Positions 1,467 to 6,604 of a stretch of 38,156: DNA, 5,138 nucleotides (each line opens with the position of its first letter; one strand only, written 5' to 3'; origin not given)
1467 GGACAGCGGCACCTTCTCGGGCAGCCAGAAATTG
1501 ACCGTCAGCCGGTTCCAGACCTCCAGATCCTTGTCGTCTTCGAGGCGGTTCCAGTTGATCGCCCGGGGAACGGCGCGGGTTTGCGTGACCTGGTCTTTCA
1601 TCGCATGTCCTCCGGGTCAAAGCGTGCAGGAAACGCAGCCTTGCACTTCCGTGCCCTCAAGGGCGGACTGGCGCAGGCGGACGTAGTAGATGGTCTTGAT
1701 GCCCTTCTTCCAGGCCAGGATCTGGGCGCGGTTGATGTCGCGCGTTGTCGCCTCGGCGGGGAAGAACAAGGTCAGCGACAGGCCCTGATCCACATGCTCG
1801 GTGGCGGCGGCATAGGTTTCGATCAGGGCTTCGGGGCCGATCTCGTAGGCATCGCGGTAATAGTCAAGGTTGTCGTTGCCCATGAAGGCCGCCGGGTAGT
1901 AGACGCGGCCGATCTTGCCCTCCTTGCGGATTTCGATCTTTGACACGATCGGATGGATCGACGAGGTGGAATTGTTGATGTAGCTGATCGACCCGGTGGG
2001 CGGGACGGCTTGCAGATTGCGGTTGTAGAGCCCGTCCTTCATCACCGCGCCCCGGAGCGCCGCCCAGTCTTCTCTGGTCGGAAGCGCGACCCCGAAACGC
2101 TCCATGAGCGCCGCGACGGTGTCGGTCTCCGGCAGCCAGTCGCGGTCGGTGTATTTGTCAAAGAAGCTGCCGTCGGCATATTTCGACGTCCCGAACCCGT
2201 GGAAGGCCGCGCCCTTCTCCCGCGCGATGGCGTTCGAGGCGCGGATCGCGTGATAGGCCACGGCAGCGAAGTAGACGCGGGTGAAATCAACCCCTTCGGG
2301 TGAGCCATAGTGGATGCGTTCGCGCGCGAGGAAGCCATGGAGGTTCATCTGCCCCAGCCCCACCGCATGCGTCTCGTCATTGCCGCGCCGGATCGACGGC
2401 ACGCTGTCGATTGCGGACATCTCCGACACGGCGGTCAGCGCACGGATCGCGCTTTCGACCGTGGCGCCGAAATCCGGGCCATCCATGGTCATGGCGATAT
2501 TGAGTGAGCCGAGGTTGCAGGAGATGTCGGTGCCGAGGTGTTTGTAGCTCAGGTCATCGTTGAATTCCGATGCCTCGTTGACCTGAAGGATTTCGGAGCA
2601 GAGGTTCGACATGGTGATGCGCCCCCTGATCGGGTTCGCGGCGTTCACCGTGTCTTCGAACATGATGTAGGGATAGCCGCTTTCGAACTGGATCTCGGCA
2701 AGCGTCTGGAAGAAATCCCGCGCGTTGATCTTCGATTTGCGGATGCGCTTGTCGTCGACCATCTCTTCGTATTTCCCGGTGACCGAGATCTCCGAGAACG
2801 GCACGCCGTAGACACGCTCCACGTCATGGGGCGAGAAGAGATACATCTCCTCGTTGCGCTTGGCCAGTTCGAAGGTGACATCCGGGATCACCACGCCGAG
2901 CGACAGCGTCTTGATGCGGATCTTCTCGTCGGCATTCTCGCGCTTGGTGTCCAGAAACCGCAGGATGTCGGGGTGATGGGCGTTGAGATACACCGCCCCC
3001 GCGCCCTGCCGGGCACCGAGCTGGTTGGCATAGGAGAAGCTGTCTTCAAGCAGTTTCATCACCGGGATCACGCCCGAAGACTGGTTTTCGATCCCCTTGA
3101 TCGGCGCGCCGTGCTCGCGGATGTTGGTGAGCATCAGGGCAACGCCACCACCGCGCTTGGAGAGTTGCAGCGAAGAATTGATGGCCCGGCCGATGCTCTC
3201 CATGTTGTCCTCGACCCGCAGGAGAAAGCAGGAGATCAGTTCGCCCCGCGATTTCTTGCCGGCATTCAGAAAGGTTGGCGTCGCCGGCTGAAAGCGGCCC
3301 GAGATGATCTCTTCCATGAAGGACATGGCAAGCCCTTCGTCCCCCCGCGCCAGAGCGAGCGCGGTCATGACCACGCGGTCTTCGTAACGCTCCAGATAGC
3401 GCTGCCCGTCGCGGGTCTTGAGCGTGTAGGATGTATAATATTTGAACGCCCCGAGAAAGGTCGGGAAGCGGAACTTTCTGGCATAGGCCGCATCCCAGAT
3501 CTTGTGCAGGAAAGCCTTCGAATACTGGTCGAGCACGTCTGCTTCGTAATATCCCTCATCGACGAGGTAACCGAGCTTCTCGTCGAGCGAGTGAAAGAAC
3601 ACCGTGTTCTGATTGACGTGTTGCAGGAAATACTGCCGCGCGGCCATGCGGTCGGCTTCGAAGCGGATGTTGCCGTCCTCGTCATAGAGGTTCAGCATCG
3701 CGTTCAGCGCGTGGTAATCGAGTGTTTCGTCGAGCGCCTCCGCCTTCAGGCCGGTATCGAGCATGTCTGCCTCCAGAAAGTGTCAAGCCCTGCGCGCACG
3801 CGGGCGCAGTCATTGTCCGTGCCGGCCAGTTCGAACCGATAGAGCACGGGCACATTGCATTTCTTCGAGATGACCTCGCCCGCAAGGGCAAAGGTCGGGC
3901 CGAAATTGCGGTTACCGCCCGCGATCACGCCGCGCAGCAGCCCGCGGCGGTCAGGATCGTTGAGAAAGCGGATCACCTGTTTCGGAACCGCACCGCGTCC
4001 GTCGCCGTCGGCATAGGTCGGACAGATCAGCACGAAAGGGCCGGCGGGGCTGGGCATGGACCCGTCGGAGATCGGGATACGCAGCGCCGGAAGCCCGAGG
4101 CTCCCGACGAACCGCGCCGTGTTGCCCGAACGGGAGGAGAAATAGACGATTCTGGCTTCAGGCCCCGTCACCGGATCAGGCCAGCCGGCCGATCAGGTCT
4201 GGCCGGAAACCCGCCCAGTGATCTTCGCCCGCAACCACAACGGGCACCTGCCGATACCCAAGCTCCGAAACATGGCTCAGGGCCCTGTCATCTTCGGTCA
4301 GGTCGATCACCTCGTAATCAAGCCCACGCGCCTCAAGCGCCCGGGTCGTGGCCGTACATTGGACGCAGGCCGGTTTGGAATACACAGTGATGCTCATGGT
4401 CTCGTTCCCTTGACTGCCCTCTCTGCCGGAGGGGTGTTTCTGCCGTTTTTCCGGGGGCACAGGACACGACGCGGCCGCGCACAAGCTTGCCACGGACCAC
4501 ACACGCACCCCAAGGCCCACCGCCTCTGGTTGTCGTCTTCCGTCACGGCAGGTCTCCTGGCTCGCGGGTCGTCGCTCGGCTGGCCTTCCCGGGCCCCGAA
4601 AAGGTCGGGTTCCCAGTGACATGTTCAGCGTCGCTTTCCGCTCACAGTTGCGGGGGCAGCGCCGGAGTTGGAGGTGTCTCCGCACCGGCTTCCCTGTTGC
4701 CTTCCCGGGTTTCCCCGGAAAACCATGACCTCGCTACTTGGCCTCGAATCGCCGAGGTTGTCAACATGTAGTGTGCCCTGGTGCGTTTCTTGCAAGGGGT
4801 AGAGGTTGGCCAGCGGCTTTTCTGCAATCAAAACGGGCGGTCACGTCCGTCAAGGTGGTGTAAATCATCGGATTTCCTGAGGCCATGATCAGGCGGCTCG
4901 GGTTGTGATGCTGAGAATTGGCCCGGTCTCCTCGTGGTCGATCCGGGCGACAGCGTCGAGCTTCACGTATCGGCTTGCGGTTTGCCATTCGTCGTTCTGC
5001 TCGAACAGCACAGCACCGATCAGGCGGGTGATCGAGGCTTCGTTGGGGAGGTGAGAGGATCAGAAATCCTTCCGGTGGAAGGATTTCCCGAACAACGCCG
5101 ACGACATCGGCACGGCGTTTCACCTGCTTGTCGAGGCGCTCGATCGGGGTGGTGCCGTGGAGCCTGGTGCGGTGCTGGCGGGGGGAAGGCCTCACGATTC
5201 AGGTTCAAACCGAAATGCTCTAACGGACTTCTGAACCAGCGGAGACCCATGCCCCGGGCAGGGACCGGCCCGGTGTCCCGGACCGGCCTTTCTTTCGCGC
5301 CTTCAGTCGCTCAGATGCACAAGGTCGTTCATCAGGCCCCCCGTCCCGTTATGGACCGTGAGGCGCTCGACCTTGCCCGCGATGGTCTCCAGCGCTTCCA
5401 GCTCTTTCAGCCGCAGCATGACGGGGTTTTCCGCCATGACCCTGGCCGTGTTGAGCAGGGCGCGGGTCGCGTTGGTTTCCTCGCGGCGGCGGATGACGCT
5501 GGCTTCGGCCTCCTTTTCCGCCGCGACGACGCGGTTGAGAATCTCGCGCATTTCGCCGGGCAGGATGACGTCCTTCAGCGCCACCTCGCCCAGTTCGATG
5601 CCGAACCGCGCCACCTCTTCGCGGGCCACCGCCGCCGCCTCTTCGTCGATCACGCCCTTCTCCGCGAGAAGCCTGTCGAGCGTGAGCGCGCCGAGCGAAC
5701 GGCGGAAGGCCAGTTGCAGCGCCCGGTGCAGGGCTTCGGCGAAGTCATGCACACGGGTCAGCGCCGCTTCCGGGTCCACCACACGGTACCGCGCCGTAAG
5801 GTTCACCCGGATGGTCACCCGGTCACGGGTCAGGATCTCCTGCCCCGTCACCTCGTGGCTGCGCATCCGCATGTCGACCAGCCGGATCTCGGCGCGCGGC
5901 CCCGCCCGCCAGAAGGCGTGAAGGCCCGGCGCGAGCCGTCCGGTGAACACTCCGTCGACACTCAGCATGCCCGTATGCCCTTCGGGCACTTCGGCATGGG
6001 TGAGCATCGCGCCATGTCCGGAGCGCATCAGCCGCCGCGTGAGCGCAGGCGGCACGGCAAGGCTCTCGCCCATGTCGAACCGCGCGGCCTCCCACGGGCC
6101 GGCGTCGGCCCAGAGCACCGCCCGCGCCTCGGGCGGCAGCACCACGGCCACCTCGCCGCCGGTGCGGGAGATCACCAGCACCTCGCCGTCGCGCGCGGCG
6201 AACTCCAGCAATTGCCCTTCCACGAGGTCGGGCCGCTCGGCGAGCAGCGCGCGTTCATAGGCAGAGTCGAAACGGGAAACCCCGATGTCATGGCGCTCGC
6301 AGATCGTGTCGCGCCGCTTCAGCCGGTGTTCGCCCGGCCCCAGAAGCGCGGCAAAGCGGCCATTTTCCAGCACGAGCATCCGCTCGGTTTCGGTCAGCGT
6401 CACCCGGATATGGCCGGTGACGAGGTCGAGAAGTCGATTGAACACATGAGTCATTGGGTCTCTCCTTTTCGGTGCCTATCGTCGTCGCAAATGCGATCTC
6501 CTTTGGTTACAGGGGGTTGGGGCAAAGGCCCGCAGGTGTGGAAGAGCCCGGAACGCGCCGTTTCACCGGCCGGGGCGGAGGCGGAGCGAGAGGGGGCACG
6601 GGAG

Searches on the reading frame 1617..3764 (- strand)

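Call 9: search_protein_families(library=pfam, proteins=[window:1617-3764:-], max_evalue=0.001)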
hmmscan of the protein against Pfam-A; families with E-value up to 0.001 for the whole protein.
window:1617-3764:- (715 aa): 3 families
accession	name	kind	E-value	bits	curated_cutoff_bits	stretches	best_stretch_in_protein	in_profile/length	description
PF02867.20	Ribonuc_red_lgC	-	9.4e-159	529.8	23.9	1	178-695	2-523/523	Ribonucleotide reductase, barrel domain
PF08343.15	RNR_N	-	2.6e-30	104.7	29.4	1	17-98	1-82/82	Ribonucleotide reductase N-terminal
PF00317.26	Ribonuc_red_lgN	-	1e-16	61.2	28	1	100-172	2-76/77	Ribonucleotide reductase, all-alpha domain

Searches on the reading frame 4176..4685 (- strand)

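Call 10: search_protein_families(library=pfam, proteins=[window:4176-4685:-], max_evalue=0.001)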
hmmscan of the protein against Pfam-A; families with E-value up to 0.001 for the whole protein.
window:4176-4685:- (169 aa): 1 family
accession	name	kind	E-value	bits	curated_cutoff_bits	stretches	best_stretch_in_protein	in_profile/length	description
PF00462.30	Glutaredoxin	-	4.1e-14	53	22.9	1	99-157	1-60/60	Glutaredoxin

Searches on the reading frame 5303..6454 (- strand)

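Call 25: search_protein_families(library=pfam, proteins=[window:5303-6454:-], max_evalue=0.01)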
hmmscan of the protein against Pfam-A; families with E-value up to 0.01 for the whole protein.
window:5303-6454:- (383 aa): 3 families
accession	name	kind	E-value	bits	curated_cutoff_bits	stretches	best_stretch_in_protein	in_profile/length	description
PF01145.31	Band_7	-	5.3e-26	92.2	23.6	1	155-326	2-175/176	SPFH domain / Band 7 family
PF13421.11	Band_7_1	-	0.00026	21.1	24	1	235-311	130-208/211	SPFH domain-Band 7 family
PF02604.26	PhdYeFM_antitox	-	0.004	17.3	29.8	0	81-109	15-43/74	Antitoxin Phd_YefM, type II toxin-antitoxin system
